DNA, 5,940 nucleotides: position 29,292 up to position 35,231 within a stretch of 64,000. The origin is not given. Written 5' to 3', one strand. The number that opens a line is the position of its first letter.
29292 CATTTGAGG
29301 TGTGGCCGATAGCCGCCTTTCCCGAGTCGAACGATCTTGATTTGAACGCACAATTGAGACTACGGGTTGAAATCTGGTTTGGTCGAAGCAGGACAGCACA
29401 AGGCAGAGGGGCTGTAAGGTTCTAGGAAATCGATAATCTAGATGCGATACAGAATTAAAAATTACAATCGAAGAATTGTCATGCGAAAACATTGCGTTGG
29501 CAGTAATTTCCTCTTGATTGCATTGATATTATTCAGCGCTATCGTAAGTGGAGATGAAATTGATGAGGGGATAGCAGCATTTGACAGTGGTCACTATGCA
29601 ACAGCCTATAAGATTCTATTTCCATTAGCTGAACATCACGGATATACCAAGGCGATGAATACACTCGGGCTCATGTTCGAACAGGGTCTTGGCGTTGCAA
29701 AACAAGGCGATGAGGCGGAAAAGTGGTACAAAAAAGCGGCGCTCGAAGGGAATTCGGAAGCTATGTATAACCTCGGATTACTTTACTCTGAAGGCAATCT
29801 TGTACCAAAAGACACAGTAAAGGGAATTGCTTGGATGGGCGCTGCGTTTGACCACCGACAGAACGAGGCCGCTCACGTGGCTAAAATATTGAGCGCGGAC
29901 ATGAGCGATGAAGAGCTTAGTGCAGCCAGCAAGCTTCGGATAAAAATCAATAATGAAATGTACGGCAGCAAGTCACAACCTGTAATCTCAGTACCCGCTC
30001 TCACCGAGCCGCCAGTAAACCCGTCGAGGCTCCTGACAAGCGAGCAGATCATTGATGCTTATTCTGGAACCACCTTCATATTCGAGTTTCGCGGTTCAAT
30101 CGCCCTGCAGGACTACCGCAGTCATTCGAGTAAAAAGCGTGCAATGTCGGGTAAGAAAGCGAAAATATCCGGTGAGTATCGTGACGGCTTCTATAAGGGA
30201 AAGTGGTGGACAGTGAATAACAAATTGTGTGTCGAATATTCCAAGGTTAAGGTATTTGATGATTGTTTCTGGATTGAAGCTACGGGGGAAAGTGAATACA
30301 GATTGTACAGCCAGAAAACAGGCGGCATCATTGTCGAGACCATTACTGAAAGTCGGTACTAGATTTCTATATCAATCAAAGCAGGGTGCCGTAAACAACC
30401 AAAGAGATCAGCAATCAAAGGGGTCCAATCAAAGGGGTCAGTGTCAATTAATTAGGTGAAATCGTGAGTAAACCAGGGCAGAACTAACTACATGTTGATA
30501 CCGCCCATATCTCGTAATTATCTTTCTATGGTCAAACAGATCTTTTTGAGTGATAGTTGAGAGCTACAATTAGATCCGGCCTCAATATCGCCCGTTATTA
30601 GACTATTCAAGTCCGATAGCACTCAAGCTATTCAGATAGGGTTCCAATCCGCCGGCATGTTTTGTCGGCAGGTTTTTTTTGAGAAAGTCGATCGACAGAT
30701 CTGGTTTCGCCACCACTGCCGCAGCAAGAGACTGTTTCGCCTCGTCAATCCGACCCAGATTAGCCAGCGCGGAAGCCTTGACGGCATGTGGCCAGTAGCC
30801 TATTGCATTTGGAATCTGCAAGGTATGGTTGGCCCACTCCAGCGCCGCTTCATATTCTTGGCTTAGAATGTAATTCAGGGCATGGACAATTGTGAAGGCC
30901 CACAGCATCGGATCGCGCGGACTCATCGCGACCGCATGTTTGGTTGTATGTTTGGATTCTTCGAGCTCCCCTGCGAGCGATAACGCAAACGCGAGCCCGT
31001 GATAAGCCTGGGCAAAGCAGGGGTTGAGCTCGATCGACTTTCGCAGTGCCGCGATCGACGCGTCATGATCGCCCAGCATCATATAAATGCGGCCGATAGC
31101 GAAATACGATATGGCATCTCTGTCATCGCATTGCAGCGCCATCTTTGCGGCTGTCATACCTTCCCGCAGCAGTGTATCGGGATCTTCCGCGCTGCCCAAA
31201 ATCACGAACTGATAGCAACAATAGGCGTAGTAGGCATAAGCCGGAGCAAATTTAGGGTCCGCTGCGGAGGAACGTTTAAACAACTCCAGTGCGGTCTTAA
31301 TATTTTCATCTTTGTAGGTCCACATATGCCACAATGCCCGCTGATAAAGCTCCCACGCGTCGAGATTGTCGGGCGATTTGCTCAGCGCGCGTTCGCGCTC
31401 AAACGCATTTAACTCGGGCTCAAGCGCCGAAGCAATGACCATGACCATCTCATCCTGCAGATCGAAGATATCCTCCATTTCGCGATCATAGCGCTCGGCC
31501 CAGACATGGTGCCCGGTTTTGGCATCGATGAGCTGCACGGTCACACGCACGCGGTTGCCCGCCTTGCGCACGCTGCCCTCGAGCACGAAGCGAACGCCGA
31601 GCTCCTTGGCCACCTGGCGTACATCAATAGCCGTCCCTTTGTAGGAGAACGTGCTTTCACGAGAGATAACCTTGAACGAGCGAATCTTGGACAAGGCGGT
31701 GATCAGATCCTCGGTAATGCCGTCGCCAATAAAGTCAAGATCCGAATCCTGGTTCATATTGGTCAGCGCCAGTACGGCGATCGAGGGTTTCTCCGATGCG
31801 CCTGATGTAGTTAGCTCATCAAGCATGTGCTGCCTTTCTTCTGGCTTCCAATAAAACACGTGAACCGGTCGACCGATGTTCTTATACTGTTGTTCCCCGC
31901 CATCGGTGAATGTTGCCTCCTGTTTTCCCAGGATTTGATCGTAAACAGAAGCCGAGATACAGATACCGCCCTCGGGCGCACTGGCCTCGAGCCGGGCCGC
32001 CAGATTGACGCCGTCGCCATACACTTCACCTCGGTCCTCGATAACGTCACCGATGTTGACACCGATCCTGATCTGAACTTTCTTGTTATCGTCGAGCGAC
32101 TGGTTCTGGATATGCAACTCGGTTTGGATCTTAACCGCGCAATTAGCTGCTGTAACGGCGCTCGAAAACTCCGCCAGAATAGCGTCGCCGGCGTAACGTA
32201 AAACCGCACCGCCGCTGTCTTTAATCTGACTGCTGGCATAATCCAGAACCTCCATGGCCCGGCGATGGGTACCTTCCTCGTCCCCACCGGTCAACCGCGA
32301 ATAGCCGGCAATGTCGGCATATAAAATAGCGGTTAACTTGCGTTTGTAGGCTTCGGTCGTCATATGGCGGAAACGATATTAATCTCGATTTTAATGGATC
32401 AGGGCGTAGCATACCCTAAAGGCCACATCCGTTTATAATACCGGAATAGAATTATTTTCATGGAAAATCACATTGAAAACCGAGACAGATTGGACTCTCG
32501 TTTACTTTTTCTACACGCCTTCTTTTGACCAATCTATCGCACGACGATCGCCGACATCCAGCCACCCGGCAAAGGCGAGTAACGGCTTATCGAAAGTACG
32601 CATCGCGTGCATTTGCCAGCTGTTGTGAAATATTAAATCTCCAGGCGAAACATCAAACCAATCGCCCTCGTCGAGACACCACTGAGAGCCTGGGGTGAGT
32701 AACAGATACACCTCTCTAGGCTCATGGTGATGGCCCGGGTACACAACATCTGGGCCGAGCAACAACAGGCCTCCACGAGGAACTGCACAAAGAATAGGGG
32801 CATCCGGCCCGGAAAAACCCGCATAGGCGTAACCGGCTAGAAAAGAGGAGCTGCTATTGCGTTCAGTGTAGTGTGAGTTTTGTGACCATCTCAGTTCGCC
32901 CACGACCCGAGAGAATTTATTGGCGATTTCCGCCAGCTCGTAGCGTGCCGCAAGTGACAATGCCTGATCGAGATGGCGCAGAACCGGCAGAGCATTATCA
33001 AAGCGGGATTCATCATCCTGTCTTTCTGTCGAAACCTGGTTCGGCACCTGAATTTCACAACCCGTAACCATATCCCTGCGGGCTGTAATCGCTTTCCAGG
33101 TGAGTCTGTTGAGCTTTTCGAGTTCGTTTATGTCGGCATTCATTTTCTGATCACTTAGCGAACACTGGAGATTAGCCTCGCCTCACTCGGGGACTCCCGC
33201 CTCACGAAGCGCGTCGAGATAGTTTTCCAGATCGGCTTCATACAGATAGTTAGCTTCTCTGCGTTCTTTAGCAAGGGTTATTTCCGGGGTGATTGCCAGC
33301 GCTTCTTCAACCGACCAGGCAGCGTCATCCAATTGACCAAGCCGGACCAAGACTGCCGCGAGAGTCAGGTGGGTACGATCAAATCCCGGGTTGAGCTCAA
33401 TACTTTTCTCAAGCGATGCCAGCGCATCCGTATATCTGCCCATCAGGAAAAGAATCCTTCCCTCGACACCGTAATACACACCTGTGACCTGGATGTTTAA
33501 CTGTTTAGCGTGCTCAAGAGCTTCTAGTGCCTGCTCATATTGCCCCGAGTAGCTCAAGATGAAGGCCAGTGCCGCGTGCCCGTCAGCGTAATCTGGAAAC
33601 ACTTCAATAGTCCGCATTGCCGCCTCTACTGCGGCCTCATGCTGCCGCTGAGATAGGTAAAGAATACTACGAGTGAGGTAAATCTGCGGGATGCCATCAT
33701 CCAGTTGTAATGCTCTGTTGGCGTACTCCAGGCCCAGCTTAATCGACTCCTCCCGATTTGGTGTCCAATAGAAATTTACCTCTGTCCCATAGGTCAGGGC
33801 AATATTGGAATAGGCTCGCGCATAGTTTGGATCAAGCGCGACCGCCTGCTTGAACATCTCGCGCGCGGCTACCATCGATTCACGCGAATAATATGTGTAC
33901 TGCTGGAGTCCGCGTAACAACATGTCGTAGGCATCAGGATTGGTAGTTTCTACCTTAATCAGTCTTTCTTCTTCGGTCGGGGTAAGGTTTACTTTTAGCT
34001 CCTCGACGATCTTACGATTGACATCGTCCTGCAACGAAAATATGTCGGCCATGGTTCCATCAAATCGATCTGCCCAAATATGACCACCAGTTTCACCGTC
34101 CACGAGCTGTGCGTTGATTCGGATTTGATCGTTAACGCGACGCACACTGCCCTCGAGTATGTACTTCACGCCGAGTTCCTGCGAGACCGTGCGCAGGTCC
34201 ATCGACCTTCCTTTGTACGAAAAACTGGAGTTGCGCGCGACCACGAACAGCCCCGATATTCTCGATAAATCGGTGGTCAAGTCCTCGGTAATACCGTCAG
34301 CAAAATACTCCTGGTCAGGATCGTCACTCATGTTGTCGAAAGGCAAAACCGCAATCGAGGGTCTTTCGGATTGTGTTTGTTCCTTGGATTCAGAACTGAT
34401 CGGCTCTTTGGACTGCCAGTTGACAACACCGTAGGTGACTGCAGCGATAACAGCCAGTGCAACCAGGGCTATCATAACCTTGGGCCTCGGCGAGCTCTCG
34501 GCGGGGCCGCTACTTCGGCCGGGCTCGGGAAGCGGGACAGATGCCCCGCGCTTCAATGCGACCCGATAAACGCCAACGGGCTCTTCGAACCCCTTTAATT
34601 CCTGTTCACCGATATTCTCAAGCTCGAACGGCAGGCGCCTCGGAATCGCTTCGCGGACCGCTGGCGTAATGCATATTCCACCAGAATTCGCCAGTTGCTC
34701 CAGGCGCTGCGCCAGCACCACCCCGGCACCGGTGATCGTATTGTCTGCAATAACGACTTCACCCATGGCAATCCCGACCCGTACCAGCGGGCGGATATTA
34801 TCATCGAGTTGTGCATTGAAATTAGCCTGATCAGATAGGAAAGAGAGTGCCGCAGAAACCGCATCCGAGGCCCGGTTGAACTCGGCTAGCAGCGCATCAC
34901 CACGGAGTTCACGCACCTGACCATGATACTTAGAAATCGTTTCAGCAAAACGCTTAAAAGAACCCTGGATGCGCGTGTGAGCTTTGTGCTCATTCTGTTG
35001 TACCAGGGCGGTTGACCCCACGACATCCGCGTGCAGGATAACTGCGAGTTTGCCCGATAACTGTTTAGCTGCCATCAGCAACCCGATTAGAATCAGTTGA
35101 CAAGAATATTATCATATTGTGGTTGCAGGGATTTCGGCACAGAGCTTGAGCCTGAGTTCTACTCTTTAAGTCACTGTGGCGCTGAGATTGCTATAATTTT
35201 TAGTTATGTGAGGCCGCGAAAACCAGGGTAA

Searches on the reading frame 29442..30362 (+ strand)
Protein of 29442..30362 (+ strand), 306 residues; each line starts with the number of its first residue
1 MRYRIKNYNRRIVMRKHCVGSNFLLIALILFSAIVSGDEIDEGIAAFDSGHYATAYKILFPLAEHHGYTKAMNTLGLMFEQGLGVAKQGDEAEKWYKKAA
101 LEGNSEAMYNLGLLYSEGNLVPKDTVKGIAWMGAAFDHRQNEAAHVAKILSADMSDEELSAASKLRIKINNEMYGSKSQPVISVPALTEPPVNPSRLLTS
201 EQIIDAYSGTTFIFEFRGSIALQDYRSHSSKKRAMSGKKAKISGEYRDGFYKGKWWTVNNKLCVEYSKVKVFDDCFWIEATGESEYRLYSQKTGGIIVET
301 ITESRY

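Call 47: search_protein_families(library=pfam, proteins=[window:29442-30362:+], max_evalue=0.0001)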
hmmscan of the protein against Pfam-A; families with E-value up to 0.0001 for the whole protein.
window:29442-30362:+ (306 aa): 1 family
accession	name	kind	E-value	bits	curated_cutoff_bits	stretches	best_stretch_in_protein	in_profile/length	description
PF08238.18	Sel1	-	4.9e-15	55.8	30.7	2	70-104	2-36/36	Sel1 repeat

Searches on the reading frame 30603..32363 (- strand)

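Call 47: search_protein_families(library=pfam, proteins=[window:30603-32363:-], max_evalue=0.0001)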
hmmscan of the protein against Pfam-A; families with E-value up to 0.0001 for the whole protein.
window:30603-32363:- (586 aa): 10 families
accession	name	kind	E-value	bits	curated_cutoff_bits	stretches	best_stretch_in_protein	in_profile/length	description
PF13431.12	TPR_17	-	2e-14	53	24.4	0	440-470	2-32/34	Tetratricopeptide repeat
PF13181.12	TPR_8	-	2.6e-13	49.4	25.7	1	419-448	3-32/34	Tetratricopeptide repeat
PF14559.12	TPR_19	-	2.8e-12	47.2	25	0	428-489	2-63/68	Tetratricopeptide repeat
PF07719.23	TPR_2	-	2.8e-11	43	27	0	419-448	3-32/34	Tetratricopeptide repeat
PF23914.1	TPR_CcmH_CycH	-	2.7e-09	37.5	42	1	405-510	38-143/158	Cytochrome c-type biogenesis protein H TPR domain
PF00211.25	Guanylate_cyc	-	4.4e-09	36.6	21.9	1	45-166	44-174/183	Adenylate and Guanylate cyclase catalytic domain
PF13428.12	TPR_14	-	1.1e-08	35.3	23.5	0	420-458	4-42/44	Tetratricopeptide repeat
PF00515.34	TPR_1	-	6.4e-08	32.5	27.8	1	417-448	1-32/34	Tetratricopeptide repeat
PF13424.12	TPR_12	-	8.7e-06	26.3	30.1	0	415-446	43-74/77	Tetratricopeptide repeat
PF13414.12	TPR_11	-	9.2e-06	25.7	26.8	1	424-461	1-38/42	TPR repeat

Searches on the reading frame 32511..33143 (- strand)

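Call 47: search_protein_families(library=pfam, proteins=[window:32511-33143:-], max_evalue=0.0001)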
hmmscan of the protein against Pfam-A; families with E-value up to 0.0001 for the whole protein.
window:32511-33143:- (210 aa): 1 family
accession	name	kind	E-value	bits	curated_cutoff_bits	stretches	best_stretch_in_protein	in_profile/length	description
PF16867.11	DMSP_lyase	-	6.9e-35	120.6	27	1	36-190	12-162/162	Dimethlysulfonioproprionate lyase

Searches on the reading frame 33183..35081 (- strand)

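Call 47: search_protein_families(library=pfam, proteins=[window:33183-35081:-], max_evalue=0.0001)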
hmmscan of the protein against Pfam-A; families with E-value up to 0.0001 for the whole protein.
window:33183-35081:- (632 aa): 14 families
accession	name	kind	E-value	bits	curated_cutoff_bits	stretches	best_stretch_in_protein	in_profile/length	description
PF07719.23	TPR_2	-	3.6e-19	67.7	27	0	540-566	7-33/34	Tetratricopeptide repeat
PF13431.12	TPR_17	-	1.5e-17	62.8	24.4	0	489-520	3-34/34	Tetratricopeptide repeat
PF13414.12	TPR_11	-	2.3e-16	59.6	26.8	2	396-431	3-38/42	TPR repeat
PF00515.34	TPR_1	-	2.3e-16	59.2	27.8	0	541-567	8-34/34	Tetratricopeptide repeat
PF13181.12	TPR_8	-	1.2e-12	47.4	25.7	0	537-565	4-32/34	Tetratricopeptide repeat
PF14559.12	TPR_19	-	1.4e-12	48.2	25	1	545-588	2-45/68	Tetratricopeptide repeat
PF13428.12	TPR_14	-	7.7e-11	42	23.5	0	570-602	3-35/44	Tetratricopeptide repeat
PF13424.12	TPR_12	-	8.2e-09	36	30.1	1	504-563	8-74/77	Tetratricopeptide repeat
PF00211.25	Guanylate_cyc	-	2.9e-07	30.7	21.9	1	14-167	10-174/183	Adenylate and Guanylate cyclase catalytic domain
PF13432.12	TPR_16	-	6e-07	30.2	32.7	0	541-599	4-62/65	Tetratricopeptide repeat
PF13371.12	TPR_9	-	8.9e-07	29.3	35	0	474-525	4-55/73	Tetratricopeptide repeat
PF23914.1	TPR_CcmH_CycH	-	7.1e-06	26.4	42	0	541-586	57-102/158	Cytochrome c-type biogenesis protein H TPR domain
PF12895.13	ANAPC3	-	2e-05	25.2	27.2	0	478-559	2-81/82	Anaphase-promoting complex, cyclosome, subunit 3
PF13374.12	TPR_10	-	9.5e-05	22.7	27.5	0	505-533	8-36/42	Tetratricopeptide repeat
